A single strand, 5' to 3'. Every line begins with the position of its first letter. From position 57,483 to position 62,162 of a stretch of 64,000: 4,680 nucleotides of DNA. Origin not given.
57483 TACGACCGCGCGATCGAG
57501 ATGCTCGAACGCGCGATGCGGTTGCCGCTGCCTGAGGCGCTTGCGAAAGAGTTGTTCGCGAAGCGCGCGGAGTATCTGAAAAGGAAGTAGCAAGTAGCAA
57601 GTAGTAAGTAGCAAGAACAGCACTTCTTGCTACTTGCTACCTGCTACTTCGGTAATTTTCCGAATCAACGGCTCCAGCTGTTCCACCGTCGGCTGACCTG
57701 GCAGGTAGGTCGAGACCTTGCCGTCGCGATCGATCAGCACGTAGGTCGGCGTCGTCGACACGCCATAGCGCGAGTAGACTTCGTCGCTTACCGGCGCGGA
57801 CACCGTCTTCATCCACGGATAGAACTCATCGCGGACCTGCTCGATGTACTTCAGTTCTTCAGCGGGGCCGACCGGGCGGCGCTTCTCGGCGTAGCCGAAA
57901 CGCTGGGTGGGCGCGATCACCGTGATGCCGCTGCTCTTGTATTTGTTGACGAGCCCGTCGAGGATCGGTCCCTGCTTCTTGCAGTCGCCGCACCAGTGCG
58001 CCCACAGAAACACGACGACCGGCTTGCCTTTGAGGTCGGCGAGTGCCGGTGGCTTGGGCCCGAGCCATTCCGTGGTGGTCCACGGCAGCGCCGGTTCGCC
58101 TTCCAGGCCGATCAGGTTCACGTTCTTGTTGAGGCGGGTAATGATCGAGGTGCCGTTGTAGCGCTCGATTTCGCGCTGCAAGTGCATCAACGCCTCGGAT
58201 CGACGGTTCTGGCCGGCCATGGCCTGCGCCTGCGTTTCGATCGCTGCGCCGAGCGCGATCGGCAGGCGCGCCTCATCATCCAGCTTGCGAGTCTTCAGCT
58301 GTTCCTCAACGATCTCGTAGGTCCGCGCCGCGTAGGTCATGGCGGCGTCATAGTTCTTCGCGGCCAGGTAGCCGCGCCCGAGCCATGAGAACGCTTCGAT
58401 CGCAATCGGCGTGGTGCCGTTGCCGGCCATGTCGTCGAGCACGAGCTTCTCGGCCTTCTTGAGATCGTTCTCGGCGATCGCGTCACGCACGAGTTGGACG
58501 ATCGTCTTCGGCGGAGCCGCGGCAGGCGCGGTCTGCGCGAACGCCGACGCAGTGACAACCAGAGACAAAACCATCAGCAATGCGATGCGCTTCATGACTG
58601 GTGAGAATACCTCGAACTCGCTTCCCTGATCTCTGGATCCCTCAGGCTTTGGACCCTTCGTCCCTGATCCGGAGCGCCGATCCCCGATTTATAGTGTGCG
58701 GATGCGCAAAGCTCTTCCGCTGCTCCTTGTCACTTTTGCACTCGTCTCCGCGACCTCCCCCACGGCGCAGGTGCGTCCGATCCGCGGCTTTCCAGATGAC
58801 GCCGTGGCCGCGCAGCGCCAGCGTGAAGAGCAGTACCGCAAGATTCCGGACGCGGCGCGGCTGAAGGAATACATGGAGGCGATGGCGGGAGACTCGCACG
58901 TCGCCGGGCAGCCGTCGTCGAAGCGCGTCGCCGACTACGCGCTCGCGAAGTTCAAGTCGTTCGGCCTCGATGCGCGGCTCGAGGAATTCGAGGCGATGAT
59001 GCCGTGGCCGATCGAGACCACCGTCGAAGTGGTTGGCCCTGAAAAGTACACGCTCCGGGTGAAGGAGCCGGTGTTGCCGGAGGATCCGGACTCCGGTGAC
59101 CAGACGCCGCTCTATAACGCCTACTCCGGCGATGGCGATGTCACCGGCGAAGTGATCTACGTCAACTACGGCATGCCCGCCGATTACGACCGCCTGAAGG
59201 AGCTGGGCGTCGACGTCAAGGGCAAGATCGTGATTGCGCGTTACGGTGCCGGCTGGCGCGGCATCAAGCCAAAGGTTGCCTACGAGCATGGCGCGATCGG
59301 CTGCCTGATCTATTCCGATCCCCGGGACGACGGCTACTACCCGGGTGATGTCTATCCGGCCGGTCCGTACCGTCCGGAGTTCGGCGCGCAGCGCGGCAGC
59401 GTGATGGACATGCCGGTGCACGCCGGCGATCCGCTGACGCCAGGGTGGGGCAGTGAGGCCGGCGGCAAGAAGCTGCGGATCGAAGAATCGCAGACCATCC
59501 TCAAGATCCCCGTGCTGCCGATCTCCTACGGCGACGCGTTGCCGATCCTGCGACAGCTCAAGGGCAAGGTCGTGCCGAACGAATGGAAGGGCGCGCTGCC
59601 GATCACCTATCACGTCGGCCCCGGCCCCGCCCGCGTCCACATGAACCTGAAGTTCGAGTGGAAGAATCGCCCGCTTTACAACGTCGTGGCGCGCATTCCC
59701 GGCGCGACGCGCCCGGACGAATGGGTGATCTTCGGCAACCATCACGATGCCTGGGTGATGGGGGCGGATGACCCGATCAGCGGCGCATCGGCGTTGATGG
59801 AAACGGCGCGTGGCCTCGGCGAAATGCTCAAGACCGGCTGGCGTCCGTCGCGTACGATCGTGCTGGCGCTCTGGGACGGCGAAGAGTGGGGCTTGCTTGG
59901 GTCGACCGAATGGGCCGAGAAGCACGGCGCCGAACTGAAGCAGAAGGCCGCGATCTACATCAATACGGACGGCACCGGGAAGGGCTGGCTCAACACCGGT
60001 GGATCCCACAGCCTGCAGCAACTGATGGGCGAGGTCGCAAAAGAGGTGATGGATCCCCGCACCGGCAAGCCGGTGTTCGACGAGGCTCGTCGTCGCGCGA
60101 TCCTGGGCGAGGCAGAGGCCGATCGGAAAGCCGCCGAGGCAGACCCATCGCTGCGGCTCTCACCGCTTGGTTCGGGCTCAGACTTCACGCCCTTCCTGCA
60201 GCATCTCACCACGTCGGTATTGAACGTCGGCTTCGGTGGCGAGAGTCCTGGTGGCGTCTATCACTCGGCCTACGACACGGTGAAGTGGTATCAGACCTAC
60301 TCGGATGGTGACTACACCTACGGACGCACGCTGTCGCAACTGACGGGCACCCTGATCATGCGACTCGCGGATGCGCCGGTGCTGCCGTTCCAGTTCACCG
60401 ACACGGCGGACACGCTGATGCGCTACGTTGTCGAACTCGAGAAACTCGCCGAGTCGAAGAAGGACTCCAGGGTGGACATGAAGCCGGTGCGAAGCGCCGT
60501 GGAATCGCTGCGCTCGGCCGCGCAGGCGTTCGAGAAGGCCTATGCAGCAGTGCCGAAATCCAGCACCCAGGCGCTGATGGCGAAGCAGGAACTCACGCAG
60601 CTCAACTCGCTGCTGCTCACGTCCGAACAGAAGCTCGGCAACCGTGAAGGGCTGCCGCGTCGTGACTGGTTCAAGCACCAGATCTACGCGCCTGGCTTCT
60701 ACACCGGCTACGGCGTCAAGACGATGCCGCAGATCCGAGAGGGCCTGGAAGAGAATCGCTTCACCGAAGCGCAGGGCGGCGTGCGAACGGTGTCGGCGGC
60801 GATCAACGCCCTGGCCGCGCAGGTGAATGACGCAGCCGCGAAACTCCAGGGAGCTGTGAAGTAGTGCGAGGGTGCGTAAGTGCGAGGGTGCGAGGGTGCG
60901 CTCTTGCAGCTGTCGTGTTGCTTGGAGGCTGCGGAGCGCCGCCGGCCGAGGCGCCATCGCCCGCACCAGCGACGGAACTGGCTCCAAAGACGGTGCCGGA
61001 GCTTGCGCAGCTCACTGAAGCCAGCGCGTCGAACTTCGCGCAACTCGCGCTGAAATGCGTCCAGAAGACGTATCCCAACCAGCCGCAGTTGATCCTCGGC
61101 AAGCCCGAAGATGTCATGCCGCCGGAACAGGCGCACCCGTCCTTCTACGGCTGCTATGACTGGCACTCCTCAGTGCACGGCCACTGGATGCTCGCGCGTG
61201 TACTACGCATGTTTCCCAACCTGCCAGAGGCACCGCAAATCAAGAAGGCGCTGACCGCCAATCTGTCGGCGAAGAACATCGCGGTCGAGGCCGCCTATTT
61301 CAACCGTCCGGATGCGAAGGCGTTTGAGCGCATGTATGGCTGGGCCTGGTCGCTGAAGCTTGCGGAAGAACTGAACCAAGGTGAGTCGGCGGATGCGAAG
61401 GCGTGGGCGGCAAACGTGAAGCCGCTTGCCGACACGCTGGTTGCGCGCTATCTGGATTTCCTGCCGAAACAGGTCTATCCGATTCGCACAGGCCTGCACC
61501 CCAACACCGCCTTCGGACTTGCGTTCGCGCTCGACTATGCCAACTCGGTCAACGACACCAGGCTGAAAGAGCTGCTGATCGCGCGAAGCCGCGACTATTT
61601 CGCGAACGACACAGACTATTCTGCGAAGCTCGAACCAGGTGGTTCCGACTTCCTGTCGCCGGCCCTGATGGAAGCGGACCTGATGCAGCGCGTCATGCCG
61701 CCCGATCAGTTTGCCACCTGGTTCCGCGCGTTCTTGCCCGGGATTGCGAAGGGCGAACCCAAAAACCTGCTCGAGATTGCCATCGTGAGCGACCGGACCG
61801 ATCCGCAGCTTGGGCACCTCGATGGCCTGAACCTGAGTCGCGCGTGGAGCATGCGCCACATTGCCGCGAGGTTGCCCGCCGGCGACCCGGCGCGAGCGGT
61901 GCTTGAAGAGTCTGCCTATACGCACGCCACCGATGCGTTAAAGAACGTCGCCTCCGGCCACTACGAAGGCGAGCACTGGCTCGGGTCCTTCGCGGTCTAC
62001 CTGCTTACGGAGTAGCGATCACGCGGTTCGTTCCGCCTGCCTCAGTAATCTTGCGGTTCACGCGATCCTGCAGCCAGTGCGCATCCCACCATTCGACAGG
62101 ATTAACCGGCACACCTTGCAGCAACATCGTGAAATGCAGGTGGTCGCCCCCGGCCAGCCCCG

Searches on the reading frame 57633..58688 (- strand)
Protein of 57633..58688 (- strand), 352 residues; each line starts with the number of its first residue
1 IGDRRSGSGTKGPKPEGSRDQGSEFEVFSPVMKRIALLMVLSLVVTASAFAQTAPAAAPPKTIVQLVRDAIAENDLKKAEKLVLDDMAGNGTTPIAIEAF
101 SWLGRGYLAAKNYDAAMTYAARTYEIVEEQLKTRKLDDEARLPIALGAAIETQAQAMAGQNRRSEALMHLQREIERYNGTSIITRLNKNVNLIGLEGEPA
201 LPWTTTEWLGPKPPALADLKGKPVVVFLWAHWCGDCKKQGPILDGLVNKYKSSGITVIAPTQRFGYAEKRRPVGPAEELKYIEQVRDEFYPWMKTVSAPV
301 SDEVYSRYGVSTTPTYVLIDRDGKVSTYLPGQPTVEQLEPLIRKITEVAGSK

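Call 67: search_protein_families(library=pfam, proteins=[window:57633-58688:-], max_evalue=0.00001)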
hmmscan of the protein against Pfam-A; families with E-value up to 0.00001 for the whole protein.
window:57633-58688:- (352 aa): 5 families
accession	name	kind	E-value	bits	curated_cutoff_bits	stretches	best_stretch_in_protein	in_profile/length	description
PF08534.16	Redoxin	-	2.2e-11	44.2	26.6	1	209-331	16-134/148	Redoxin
PF00578.27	AhpC-TSA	-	9.2e-10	39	26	1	215-326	19-122/124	AhpC/TSA family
PF13905.12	Thioredoxin_8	-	1.2e-08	35.6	27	0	221-258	1-39/94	Thioredoxin-like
PF13098.12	Thioredoxin_2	-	3.5e-08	34.2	27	1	219-341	3-103/104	Thioredoxin-like domain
PF00085.26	Thioredoxin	-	8.5e-08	32.6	23.5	0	221-255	18-51/103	Thioredoxin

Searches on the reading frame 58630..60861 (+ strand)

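Call 67: search_protein_families(library=pfam, proteins=[window:58630-60861:+], max_evalue=0.00001)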
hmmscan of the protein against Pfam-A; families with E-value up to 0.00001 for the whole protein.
window:58630-60861:+ (744 aa): 3 families
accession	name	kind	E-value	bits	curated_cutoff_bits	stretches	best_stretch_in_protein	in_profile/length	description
PF04253.20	TFR_dimer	-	2.2e-21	76.5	27.1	1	615-731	1-119/121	Transferrin receptor-like dimerisation domain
PF04389.22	Peptidase_M28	-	4.2e-21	76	21.3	1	351-552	1-175/193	Peptidase family M28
PF02225.27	PA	-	8.1e-07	29.5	23.9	1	171-250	1-84/95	PA domain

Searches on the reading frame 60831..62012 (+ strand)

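Call 40: search_protein_families(library=pfam, proteins=[window:60831-62012:+], max_evalue=0.01)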
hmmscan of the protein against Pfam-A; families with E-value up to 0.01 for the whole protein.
window:60831-62012:+ (394 aa): 1 family
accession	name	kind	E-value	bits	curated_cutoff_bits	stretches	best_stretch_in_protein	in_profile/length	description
PF11199.13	DUF2891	-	6.4e-137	456.4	25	1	68-390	2-324/325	Protein of unknown function (DUF2891)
